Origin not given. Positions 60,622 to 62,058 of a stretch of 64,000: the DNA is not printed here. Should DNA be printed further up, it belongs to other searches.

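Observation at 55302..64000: Second Mvh-type [NiFe] hydrogenase wired to HdrA x2, FrhB/FdhB-like x2, MvhD x2, a TauE-family membrane protein and a small ferredoxin-like ORF, with no HdrBC: candidate undescribed electron-bifurcating hydrogenase complex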

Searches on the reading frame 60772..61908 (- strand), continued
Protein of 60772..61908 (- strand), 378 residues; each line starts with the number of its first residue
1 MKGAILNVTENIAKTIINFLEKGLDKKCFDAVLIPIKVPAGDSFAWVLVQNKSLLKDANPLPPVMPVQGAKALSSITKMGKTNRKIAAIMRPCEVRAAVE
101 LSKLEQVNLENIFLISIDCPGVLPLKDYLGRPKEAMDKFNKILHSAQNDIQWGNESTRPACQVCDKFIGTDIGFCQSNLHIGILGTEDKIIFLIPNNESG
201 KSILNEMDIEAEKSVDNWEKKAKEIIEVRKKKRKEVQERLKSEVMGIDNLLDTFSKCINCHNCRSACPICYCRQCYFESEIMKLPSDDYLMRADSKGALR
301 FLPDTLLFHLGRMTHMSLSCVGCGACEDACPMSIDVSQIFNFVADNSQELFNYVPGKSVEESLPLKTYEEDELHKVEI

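Call 57: search_protein_families(library=ncbifam, proteins=[L001:7070-8335:+, L001:5958-6314:+, L001:6361-6585:+, L001:1402-5901:+], max_evalue=0.00001)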
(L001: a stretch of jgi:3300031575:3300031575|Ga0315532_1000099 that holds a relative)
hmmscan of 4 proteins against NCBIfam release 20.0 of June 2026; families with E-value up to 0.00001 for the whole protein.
L001:7070-8335:+ (421 aa): 10 families
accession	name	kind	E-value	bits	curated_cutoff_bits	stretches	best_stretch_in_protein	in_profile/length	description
NF040770.1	hetero_SS_HdrA2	exception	3.8e-130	435.3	1100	1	3-417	139-557/777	CoB-CoM heterodisulfide reductase HdrA2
NF041778.1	hetero_SS_HdrA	equivalog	2.2e-112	376.4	1400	1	3-412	142-562/771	ferredoxin:CoB-CoM heterodisulfide reductase subunit HdrA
NF041891.1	hdrA_Methbact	equivalog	1.1e-104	351.3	1300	1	5-417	135-553/762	ferredoxin:CoB-CoM heterodisulfide reductase subunit HdrA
NF003437.0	PRK04965.1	equivalog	9.5e-07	28.1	392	0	2-36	140-174/378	NADH:flavorubredoxin reductase NorW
NF009410.0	PRK12771.1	subfamily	1.3e-06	27.3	516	0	4-42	139-177/566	NAD(P)-binding protein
NF009477.0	PRK12843.1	equivalog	1.8e-06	26.7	758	1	3-42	16-55/578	FAD-dependent oxidoreductase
TIGR01350.1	lipoamide_DH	equivalog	2.1e-06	26.7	408.8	0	5-42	3-39/461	dihydrolipoyl dehydrogenase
TIGR03467.1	HpnE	equivalog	3.6e-06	26.6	283.05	1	7-46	2-41/430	hydroxysqualene dehydroxylase HpnE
NF045637.1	carotdesatCrtDProt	equivalog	3.9e-06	25.7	580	1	6-45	1-40/485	1-hydroxycarotenoid 3,4-desaturase CrtD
TIGR01372.1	soxA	subfamily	4.5e-06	24.7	1164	1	5-83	170-247/996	sarcosine oxidase subunit alpha family protein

L001:5958-6314:+ (118 aa): 1 family
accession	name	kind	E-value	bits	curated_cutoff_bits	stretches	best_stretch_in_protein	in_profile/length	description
NF047629.1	SulfCarrDsrE2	equivalog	1.2e-09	38.6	210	0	56-115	97-156/159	sulfur carrier protein DsrE2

L001:6361-6585:+ (74 aa): 2 families
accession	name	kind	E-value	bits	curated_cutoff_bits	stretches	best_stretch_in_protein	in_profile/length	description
NF001423.0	PRK00299.1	equivalog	1.3e-11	44.2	78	1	2-60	8-66/82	sulfurtransferase TusA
NF008242.0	PRK11018.1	equivalog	7.6e-08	31.9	79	1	3-63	8-68/78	sulfurtransferase-like selenium metabolism protein YedF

L001:1402-5901:+ (1499 aa): 142 families (the best 25 are shown)
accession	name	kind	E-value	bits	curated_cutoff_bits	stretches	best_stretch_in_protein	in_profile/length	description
NF040770.1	hetero_SS_HdrA2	exception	0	1026.3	1100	4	1171-1498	309-642/777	CoB-CoM heterodisulfide reductase HdrA2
NF041778.1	hetero_SS_HdrA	equivalog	8.2e-228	758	1400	4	1172-1496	320-650/771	ferredoxin:CoB-CoM heterodisulfide reductase subunit HdrA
NF041891.1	hdrA_Methbact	equivalog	1.9e-210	701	1300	4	1170-1498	305-637/762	ferredoxin:CoB-CoM heterodisulfide reductase subunit HdrA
NF009410.0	PRK12771.1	subfamily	4.3e-168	560.4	516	2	169-666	44-535/566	NAD(P)-binding protein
NF009454.0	PRK12814.1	equivalog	1.1e-126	423.8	916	1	174-647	103-576/657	putative NADPH-dependent glutamate synthase small subunit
NF010590.0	PRK13984.1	equivalog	1.3e-119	400.1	946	1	174-573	197-609/611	putative oxidoreductase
NF009414.0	PRK12778.1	equivalog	1.3e-108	364.3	1103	2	142-571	313-750/752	bifunctional dihydroorotate dehydrogenase B NAD binding subunit/NADPH-dependent glutamate synthase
TIGR01316.1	gltA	equivalog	5.6e-99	331.9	471.75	2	171-570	34-449/449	NADPH-dependent glutamate synthase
TIGR03315.1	Se_ygfK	equivalog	7.8e-88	295.1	835.3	1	174-658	446-900/1012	putative selenate reductase subunit YgfK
TIGR01318.1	gltD_gamma_fam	subfamily_domain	2.2e-74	250.7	482.95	1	165-570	40-465/467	glutamate synthase, small subunit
NF009413.0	PRK12775.1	equivalog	1.3e-73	248.4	1895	1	165-571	331-755/1006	putative trifunctional 2-polyprenylphenol hydroxylase/glutamate synthase subunit beta/ferritin domain-containing protein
NF009409.0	PRK12770.1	subfamily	2.3e-69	234.2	343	1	258-574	13-354/360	putative glutamate synthase subunit beta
NF045663.1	diclust_near_Sec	equivalog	6.1e-68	229.6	530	2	168-358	13-201/759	pyridine nucleotide-disulfide oxidoreductase/dicluster-binding protein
TIGR01317.1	GOGAT_sm_gam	subfamily_domain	4.9e-67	226.9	447.7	1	171-573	48-481/485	glutamate synthase small subunit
NF009408.0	PRK12769.1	equivalog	1.8e-66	224.6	1003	1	174-572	235-653/659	formate-dependent uric acid utilization protein AegA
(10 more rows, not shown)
